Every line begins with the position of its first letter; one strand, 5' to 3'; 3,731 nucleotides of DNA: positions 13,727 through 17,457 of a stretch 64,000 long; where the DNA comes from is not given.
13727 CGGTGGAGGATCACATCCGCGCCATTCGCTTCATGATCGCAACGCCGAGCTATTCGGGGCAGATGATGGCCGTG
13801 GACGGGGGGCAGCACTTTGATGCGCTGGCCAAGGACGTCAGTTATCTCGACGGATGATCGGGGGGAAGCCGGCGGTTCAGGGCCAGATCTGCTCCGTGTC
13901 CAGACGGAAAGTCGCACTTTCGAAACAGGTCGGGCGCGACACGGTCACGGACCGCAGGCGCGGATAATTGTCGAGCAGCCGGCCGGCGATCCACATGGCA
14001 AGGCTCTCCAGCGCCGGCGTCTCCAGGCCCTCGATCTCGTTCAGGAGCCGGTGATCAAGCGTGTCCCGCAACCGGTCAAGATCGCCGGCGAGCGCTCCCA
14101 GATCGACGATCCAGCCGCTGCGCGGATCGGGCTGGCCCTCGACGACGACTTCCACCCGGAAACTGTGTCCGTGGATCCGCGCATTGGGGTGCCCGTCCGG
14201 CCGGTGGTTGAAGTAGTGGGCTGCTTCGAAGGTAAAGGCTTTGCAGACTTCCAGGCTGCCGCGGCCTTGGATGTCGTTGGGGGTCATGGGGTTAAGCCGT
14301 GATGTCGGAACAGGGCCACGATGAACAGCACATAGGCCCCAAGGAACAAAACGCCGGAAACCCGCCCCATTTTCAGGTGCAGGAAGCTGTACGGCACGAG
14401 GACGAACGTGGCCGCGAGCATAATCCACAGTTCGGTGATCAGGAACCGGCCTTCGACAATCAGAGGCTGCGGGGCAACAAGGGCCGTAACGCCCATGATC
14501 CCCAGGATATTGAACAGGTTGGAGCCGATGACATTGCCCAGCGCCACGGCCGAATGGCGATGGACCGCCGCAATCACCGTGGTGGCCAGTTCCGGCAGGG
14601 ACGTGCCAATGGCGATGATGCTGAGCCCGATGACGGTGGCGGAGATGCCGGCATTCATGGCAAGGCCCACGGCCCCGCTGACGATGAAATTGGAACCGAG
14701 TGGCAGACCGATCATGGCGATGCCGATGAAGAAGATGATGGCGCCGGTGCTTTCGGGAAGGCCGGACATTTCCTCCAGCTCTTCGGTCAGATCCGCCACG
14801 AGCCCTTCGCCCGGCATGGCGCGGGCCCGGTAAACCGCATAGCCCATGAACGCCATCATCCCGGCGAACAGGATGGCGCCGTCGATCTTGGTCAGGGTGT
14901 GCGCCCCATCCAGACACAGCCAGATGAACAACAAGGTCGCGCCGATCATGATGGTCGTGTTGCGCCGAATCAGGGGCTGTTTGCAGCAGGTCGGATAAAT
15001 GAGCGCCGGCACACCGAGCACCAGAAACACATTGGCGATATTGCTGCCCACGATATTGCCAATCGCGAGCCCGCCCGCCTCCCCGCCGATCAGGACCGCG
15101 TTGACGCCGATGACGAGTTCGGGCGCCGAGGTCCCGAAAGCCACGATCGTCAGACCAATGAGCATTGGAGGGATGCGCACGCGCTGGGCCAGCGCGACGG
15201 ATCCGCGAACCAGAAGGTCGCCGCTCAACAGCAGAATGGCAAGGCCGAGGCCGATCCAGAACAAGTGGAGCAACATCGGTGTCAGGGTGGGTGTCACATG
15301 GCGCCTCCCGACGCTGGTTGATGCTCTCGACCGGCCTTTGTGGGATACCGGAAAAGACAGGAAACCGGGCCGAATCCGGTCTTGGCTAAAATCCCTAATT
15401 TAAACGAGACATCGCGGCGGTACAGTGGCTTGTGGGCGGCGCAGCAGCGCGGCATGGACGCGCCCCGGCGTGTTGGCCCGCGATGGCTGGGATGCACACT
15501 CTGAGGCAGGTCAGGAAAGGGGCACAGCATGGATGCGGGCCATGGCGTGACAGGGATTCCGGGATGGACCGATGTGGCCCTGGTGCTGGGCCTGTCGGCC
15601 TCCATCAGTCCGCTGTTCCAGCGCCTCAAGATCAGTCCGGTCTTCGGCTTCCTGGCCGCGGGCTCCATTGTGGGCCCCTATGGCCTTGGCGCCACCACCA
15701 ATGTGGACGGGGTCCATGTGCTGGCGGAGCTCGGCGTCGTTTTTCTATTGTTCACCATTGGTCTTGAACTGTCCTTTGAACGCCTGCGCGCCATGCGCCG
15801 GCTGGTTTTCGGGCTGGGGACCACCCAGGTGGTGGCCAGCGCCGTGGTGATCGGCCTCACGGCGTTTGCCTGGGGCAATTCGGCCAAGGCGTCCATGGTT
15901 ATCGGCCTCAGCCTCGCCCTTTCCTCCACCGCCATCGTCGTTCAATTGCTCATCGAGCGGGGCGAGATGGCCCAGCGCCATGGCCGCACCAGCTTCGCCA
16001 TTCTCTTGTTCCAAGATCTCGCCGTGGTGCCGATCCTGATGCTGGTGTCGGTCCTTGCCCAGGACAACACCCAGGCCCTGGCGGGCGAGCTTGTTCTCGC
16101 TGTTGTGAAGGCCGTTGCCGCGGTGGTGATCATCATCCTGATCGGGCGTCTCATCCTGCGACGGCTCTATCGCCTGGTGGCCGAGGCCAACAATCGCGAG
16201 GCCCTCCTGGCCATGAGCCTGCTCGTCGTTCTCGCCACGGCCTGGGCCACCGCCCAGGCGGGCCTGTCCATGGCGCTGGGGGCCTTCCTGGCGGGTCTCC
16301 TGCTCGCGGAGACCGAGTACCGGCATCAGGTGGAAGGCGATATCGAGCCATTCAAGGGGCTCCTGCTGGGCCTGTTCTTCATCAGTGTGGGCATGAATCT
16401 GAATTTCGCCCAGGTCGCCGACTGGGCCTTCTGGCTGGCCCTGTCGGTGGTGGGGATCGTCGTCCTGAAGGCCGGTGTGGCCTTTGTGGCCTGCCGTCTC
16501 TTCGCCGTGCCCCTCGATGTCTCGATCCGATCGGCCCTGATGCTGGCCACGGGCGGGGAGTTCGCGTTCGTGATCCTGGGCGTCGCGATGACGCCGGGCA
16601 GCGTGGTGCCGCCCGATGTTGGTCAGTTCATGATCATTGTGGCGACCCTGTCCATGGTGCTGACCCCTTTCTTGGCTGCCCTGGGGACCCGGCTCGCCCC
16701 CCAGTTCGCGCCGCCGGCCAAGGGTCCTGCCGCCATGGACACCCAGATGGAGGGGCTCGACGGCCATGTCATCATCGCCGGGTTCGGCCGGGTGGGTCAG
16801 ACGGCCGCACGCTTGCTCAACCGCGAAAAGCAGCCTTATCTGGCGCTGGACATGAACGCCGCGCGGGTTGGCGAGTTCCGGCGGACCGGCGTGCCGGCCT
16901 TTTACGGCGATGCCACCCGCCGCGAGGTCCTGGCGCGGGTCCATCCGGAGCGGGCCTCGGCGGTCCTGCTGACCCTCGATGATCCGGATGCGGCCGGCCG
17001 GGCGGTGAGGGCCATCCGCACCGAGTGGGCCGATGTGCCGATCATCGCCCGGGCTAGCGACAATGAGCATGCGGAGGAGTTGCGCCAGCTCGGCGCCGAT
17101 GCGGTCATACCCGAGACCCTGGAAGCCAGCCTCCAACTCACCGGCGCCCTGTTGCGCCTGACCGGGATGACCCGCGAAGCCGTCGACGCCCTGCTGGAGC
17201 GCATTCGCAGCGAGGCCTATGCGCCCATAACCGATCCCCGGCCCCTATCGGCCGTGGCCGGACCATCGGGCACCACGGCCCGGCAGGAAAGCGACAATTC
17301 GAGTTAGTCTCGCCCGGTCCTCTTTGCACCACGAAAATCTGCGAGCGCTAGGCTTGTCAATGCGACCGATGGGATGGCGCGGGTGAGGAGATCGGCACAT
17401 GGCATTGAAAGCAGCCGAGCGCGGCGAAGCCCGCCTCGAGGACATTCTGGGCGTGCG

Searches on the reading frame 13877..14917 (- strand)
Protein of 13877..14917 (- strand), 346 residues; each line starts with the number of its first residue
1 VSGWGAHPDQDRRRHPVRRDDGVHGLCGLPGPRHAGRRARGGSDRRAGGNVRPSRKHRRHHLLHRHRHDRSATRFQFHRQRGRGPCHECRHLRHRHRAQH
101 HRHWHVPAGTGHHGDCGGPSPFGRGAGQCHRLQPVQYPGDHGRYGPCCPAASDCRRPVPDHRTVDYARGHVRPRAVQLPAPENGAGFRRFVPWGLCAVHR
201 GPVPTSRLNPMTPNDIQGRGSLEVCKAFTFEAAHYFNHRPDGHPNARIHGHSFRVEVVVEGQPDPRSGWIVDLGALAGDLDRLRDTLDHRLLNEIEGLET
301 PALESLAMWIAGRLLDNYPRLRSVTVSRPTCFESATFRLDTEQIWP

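Call 62: search_protein_families(library=pfam, proteins=[window:13877-14917:-], max_evalue=0.0001)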
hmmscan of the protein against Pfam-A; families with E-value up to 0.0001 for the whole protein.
window:13877-14917:- (346 aa): 1 family
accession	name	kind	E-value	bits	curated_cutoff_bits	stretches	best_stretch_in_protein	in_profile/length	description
PF01242.24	PTPS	-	1e-25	90.5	22.4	1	224-338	2-119/121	6-pyruvoyl tetrahydropterin synthase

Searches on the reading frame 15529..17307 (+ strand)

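Call 62: search_protein_families(library=pfam, proteins=[window:15529-17307:+], max_evalue=0.0001)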
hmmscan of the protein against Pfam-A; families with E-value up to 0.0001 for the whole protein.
window:15529-17307:+ (592 aa): 2 families
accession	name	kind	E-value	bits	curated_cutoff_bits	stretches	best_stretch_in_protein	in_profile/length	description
PF00999.27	Na_H_Exchanger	-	2.3e-58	198.3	26.2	1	22-382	2-373/375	Sodium/hydrogen exchanger, transmembrane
PF02254.24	TrkA_N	-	4.8e-27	95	23.8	1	414-527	1-114/116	TrkA-N domain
